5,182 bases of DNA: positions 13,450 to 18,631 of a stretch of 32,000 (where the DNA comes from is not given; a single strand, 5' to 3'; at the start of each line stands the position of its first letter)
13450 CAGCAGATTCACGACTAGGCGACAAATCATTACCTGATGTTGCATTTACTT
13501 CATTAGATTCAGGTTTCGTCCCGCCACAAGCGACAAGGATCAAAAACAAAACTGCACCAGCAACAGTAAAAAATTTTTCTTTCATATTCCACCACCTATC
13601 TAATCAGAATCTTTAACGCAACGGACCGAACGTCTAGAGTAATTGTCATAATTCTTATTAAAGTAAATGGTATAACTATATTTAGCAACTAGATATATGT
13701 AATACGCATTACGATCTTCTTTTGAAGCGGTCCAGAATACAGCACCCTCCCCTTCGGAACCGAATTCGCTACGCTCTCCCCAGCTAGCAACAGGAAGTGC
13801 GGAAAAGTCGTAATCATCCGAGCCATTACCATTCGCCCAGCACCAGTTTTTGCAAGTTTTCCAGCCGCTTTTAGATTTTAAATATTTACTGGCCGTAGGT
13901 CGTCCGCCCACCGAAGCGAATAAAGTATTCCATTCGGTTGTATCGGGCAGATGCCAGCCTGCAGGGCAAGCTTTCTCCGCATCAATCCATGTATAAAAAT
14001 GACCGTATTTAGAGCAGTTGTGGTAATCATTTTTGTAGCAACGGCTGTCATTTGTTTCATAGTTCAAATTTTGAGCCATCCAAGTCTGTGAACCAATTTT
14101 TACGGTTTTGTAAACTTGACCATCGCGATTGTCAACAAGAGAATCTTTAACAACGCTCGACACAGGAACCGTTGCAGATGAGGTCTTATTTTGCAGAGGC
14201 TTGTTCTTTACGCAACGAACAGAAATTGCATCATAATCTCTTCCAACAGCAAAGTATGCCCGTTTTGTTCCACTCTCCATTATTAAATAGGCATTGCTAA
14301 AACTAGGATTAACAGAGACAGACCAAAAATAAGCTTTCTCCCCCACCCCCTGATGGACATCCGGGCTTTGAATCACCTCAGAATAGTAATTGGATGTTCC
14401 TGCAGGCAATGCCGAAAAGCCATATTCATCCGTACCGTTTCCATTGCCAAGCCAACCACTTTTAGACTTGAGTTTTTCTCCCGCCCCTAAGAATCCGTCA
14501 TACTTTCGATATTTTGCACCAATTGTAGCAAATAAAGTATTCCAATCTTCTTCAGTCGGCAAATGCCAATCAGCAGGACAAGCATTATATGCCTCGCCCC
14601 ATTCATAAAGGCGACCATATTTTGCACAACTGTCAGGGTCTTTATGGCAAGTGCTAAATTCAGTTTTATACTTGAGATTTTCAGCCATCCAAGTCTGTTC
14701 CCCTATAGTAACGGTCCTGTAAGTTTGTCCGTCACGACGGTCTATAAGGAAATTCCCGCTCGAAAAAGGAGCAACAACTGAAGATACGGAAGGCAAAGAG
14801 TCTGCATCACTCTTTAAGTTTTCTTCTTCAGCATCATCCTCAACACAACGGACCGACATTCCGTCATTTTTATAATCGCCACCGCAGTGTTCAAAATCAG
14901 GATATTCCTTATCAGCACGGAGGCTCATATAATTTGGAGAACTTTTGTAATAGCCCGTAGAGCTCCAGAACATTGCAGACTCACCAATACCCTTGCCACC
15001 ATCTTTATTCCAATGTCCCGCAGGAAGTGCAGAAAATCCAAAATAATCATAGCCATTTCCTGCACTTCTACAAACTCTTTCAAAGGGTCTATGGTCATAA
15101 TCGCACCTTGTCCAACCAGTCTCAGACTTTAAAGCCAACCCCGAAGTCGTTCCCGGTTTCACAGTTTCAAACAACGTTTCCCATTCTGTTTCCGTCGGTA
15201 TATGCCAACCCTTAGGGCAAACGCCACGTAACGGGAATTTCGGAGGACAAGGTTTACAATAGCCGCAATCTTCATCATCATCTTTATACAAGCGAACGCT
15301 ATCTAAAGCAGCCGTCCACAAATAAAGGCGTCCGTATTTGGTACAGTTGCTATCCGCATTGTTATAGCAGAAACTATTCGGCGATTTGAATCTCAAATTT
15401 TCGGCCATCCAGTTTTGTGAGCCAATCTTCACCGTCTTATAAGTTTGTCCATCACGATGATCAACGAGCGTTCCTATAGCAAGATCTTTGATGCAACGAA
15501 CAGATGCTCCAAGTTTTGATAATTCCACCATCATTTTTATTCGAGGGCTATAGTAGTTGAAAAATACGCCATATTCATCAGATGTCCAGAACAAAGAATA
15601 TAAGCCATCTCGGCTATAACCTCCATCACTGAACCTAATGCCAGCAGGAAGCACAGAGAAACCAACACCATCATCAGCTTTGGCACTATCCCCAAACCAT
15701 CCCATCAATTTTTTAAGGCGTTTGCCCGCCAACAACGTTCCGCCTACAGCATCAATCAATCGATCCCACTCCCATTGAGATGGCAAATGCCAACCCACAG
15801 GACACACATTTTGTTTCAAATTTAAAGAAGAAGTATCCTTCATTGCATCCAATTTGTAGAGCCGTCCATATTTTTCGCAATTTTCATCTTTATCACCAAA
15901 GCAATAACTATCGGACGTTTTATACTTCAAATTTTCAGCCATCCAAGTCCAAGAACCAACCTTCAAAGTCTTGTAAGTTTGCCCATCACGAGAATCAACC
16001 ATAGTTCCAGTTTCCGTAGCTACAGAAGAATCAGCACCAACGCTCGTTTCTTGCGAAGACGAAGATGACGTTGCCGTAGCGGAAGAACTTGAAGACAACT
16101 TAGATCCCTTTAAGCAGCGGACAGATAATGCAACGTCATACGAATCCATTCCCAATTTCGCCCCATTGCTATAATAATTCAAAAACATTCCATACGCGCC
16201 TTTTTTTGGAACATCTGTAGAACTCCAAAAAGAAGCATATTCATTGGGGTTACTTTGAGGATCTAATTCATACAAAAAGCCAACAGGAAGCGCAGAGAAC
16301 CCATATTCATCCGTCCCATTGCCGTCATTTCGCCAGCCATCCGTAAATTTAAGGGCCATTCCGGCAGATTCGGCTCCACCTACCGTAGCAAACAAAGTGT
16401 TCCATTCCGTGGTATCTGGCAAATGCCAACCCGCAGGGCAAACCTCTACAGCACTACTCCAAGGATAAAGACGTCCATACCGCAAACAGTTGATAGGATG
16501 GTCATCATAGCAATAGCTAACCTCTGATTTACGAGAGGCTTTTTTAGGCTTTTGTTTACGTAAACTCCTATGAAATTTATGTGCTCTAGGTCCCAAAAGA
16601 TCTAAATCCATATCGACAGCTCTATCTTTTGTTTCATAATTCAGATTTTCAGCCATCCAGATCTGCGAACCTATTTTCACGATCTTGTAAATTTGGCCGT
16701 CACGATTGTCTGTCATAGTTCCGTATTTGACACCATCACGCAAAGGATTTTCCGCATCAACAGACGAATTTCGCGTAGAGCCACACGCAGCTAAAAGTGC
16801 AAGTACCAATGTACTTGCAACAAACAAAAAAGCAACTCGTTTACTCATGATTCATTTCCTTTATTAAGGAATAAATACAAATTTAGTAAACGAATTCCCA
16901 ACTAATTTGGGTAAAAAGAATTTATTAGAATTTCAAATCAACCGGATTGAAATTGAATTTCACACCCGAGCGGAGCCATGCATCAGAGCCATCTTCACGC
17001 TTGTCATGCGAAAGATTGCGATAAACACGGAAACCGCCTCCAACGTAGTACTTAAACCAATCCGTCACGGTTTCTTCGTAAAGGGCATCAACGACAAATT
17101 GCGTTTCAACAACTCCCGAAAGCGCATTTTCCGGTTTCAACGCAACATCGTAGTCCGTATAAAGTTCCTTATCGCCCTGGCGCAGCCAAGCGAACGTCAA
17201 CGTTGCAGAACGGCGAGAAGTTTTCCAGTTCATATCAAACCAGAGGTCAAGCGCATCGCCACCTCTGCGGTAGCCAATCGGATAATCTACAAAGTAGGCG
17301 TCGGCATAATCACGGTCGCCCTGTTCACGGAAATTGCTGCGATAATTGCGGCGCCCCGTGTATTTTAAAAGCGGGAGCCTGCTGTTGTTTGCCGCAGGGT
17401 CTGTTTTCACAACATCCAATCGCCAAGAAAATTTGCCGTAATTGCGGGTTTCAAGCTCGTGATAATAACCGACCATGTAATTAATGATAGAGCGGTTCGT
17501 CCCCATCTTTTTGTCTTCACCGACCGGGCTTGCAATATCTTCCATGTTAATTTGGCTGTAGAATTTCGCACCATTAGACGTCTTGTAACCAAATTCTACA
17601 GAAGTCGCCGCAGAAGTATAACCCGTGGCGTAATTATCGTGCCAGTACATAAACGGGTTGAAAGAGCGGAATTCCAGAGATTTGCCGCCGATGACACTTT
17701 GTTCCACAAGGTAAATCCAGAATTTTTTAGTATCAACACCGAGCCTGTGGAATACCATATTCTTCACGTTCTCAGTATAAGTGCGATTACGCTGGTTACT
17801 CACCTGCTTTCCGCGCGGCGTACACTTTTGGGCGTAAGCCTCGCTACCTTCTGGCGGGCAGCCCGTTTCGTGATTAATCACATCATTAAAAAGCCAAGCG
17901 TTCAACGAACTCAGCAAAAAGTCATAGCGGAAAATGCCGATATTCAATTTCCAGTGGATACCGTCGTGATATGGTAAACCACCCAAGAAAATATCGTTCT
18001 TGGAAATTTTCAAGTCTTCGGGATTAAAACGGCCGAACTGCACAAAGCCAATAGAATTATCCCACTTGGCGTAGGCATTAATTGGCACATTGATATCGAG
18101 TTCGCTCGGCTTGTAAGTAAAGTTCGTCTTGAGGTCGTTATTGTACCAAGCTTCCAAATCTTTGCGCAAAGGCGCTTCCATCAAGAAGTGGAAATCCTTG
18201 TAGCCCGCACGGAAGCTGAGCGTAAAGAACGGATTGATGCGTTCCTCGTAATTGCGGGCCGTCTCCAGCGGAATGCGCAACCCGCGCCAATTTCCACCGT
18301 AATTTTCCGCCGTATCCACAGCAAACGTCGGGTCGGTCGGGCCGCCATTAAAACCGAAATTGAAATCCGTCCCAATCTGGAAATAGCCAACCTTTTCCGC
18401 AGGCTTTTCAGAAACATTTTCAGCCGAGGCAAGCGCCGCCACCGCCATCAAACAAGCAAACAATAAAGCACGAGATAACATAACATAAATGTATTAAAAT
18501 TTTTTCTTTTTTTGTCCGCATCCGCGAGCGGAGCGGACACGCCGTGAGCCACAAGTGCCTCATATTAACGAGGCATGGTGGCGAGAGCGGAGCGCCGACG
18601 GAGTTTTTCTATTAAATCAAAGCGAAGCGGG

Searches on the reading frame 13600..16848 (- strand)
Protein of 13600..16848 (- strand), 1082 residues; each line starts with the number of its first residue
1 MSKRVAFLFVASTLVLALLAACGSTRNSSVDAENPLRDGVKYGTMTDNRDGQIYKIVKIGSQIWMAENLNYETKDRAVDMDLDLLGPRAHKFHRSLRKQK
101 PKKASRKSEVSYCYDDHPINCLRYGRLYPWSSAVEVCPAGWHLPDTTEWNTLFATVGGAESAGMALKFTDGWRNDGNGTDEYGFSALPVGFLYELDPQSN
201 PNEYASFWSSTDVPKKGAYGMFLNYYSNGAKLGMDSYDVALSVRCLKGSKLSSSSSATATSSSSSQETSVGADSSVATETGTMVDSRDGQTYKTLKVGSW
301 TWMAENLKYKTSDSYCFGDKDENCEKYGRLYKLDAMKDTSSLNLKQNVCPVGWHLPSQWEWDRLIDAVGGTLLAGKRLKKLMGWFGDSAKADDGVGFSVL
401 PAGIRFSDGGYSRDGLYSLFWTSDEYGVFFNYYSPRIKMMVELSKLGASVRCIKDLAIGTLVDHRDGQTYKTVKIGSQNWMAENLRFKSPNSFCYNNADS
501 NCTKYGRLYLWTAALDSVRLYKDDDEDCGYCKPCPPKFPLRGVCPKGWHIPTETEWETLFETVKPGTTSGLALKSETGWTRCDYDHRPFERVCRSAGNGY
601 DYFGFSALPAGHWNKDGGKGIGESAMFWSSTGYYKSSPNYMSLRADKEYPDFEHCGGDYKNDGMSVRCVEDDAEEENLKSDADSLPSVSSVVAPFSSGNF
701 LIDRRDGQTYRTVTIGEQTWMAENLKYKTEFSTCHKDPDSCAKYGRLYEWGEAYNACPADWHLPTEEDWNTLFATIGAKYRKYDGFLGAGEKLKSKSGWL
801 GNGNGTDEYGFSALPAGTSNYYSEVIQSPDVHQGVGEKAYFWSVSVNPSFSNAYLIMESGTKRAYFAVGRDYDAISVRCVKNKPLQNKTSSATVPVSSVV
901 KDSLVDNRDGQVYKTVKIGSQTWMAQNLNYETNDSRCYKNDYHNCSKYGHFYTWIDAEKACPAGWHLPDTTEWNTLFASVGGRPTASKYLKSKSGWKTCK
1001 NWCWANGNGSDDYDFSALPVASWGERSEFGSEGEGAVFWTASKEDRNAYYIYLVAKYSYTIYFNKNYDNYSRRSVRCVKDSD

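Call 10: search_protein_families(library=pfam, proteins=[window:13600-16848:-])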
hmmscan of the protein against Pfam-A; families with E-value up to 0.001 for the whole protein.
window:13600-16848:- (1082 aa): 3 families
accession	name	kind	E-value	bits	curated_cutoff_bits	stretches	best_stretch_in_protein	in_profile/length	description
PF09603.15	Fib_succ_major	-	9.2e-140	463.4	33.9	5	713-881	1-187/187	Fibrobacter succinogenes major domain (Fib_succ_major)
PF07603.17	Lcl_C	-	3.6e-06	27.7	34.9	0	546-669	43-116/117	Lcl C-terminal domain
PF20746.2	EndoS_Ig-like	-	1.1e-05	25.8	27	0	886-932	21-68/124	Endo-beta-N-acetylglucosaminidase F2, Ig-like domain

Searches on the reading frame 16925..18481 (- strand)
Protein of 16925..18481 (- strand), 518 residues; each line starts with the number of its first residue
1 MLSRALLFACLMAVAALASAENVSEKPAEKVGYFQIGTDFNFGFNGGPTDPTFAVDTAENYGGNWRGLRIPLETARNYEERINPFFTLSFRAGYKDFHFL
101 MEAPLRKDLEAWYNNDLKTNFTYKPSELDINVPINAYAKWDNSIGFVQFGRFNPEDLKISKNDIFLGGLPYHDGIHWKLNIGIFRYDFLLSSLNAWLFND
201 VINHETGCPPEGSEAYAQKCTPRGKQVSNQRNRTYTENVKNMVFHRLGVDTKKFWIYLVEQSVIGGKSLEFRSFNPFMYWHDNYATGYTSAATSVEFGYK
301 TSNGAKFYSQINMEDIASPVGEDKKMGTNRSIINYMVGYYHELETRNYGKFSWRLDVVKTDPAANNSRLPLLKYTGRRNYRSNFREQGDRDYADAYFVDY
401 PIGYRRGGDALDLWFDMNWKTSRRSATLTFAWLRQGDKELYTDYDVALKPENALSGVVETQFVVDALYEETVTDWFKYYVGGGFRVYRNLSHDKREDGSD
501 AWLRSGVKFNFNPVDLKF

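Call 10: search_protein_families(library=pfam, proteins=[window:16925-18481:-])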
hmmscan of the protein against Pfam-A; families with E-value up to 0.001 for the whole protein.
window:16925-18481:- (518 aa): 0 families

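Call 14: find_encoding_contigs(protein=window:16925-18481:-, flank=3000, max_places=10)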
Protein window:16925-18481:- (518 aa): 23 contigs read that carry it; 10 places shown.
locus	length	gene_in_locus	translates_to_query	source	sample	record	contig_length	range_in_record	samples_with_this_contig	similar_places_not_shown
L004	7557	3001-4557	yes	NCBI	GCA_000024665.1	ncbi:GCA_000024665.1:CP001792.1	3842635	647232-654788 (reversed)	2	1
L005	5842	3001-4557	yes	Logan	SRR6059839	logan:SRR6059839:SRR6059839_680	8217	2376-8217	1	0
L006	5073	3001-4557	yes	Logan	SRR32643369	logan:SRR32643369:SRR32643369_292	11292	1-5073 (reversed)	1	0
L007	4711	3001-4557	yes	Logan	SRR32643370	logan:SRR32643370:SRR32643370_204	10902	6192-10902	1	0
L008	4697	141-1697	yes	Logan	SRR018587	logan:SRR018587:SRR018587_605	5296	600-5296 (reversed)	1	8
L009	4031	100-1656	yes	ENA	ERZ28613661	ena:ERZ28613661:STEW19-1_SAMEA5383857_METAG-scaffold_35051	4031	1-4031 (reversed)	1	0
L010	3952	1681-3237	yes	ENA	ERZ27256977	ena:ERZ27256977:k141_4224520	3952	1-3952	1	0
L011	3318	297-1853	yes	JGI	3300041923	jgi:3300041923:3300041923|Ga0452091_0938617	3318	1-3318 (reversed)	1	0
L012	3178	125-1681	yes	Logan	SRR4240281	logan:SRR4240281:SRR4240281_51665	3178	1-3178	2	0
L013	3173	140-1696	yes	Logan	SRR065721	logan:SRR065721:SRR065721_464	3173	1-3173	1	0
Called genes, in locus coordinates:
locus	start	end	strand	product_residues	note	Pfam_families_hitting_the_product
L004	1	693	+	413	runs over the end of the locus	PF02491:SHS2_FTSA, PF06723:MreB_Mbl, PF11104:PilM_2 (weak), PF06277:EutA (weak), PF14450:FtsA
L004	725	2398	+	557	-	PF00091:Tubulin, PF12327:FtsZ_C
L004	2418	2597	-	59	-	-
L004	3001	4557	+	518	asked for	-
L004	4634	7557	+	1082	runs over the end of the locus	PF09603:Fib_succ_major, PF20746:EndoS_Ig-like (faint), PF26707:DUF8237 (faint), PF09603:Fib_succ_major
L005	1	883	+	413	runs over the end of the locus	PF02491:SHS2_FTSA, PF06723:MreB_Mbl, PF11104:PilM_2 (weak), PF06277:EutA (weak), PF14450:FtsA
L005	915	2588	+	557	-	PF00091:Tubulin, PF12327:FtsZ_C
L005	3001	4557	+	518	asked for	-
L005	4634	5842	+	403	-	?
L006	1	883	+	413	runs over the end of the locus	PF02491:SHS2_FTSA, PF06723:MreB_Mbl, PF11104:PilM_2 (weak), PF06277:EutA (weak), PF14450:FtsA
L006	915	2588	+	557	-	PF00091:Tubulin, PF12327:FtsZ_C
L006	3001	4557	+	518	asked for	-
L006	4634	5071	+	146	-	?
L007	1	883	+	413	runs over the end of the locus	PF02491:SHS2_FTSA, PF06723:MreB_Mbl, PF11104:PilM_2 (weak), PF06277:EutA (weak), PF14450:FtsA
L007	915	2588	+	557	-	PF00091:Tubulin, PF12327:FtsZ_C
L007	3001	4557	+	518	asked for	-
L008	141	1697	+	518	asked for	-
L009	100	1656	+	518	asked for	-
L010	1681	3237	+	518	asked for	-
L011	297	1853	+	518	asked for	-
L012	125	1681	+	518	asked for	-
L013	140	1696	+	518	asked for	-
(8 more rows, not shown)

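Call 68: search_protein_families(library=ncbifam, proteins=[window:16925-18481:-], max_evalue=1)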
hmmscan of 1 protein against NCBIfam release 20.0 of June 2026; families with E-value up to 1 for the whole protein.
window:16925-18481:- (518 aa): 0 families
